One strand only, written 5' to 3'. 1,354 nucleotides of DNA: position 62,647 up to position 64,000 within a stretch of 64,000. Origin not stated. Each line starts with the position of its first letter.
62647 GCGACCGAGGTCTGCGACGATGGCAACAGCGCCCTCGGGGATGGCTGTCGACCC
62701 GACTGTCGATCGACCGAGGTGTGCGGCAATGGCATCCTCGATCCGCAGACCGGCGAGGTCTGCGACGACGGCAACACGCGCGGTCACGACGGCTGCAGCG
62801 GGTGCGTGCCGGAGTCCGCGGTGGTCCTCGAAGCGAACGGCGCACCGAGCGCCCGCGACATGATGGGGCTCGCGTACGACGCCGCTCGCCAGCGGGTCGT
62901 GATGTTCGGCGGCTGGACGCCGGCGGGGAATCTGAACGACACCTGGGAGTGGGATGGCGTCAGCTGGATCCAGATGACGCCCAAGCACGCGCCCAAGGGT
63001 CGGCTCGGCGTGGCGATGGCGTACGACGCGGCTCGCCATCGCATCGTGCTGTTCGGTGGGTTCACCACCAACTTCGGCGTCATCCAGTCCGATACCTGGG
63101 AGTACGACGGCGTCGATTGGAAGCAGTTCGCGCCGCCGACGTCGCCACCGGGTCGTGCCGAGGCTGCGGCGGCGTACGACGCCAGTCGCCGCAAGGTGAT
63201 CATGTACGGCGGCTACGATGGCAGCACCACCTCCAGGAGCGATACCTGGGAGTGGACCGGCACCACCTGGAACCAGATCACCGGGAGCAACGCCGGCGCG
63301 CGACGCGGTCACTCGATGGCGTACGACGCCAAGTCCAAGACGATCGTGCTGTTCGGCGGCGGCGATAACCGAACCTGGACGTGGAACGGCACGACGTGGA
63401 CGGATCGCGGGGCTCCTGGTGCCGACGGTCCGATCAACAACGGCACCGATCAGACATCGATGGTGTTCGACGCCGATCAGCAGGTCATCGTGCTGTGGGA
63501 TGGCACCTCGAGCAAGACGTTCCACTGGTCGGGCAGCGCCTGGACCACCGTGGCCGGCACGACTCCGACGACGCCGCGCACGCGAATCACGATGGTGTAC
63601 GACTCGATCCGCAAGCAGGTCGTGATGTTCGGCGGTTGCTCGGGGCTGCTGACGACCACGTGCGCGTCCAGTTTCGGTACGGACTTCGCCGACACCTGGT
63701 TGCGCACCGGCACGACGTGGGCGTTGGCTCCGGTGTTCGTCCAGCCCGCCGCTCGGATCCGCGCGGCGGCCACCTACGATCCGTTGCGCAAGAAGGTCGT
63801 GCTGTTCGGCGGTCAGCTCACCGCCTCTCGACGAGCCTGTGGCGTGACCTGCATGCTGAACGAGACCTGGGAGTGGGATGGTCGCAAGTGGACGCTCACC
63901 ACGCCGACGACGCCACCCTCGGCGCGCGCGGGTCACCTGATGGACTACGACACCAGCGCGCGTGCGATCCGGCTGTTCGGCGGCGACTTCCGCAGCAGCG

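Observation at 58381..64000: Very large surface protein built from ~35 tandem Myxococcus-type cysteine-rich repeats followed by a Kelch-like beta-propeller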

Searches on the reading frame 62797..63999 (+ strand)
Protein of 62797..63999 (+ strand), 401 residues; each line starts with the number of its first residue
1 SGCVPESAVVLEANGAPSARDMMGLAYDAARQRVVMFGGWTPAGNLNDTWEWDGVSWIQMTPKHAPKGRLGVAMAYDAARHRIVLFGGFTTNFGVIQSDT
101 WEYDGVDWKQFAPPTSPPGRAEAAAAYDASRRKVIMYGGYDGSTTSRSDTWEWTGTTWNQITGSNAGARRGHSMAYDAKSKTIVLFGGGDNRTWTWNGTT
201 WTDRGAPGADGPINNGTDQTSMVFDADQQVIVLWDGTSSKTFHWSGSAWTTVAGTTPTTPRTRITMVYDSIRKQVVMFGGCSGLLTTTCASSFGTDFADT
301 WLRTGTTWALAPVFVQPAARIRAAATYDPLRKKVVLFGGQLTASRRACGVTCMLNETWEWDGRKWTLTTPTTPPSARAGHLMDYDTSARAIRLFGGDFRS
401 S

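Call 15: find_related_loci(query=window:62797-63999:+, collection=genome_contigs, flank=10000)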
Query window:62797-63999:+ (401 aa) in genome_contigs; peptide patterns used: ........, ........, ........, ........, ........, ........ (x = any residue, [..] = any of these).
599 stretches matched a pattern (row limit reached: there are more); 583 encode a relative of the query (tblastn E <= 1e-3); the best 80 are kept; 77 distinct loci.
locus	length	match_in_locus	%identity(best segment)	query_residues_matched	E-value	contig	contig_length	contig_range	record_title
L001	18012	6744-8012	50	1-401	3e-123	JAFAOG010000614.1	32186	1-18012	MAG: Deltaproteobacteria bacterium isolate CP_BM_ER_6 BM_ER_k147_8651557, whole genome shotgun sequence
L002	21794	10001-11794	51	1-397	8e-119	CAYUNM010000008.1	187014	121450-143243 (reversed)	MAG TPA_asm: uncultured Kofleriaceae bacterium isolate SRP263991_co5_613 genome assembly, contig: NODE_123_length_187014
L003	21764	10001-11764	49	1-400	2e-115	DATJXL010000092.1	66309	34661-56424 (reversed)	MAG TPA_asm: Kofleriaceae bacterium isolate SMAG_U15125 k141_2470558, whole genome shotgun sequence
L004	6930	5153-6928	42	1-401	1e-90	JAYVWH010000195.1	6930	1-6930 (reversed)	MAG: Kofleriaceae bacterium isolate GL82_DN_concoct_89_sub GL82_DN_concoct_89_sub_194, whole genome shotgun sequence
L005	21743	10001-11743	41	3-397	7e-82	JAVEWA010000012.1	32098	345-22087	MAG: Polyangia bacterium isolate BF4_134 NODE_3979_length_32098_cov_4.458916_Biofilm4, whole genome shotgun sequence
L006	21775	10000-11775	43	16-397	1e-80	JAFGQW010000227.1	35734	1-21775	MAG: Planctomycetota bacterium isolate Zod_Metabat.792 k87_5298058, whole genome shotgun sequence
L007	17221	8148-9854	41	10-400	9e-81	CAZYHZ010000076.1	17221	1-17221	MAG TPA_asm: uncultured Acidobacteriota bacterium isolate binchicken_co185_43 genome assembly, contig: NODE_4646_length_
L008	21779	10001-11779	42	1-401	4e-80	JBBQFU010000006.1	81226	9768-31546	MAG: Haliangiales bacterium isolate Co_metawrap_1004 Cmw_1004_k141_7692752_length_81226_cov_9.0000, whole genome shotgun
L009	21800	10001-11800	36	15-396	1e-78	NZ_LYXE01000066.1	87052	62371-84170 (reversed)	Candidatus Chloroploca asiatica strain B7-9 NODE_20_length_87052_cov_77.2896_ID_198505, whole genome shotgun sequence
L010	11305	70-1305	43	1-396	5e-80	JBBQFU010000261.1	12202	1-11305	MAG: Haliangiales bacterium isolate Co_metawrap_1004 Cmw_1004_k141_9363732_length_12202_cov_8.0000, whole genome shotgun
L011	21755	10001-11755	38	9-397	1e-79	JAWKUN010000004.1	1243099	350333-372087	MAG: Planctomycetota bacterium isolate BC2.135 BC2.135.fa-4, whole genome shotgun sequence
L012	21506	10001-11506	36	9-396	1e-77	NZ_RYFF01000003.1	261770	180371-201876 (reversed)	Candidatus Chloroploca sp. Khr17 NODE_3, whole genome shotgun sequence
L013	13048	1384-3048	39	14-401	5e-77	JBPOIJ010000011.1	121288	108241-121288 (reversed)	MAG: Myxococcota bacterium isolate MAG_545 c_000000506477, whole genome shotgun sequence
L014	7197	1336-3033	38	9-397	7e-76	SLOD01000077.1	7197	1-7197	MAG: Candidatus Sumerlaeota bacterium isolate CSSed165cm_432 CSSed16-5cm-46917, whole genome shotgun sequence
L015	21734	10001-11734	39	11-397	1e-75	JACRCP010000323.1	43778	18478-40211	MAG: Deltaproteobacteria bacterium isolate NC_groundwater_1649_Pr3_B-0.1um_64_26 SR-2_scaffold_141_3188808, whole genome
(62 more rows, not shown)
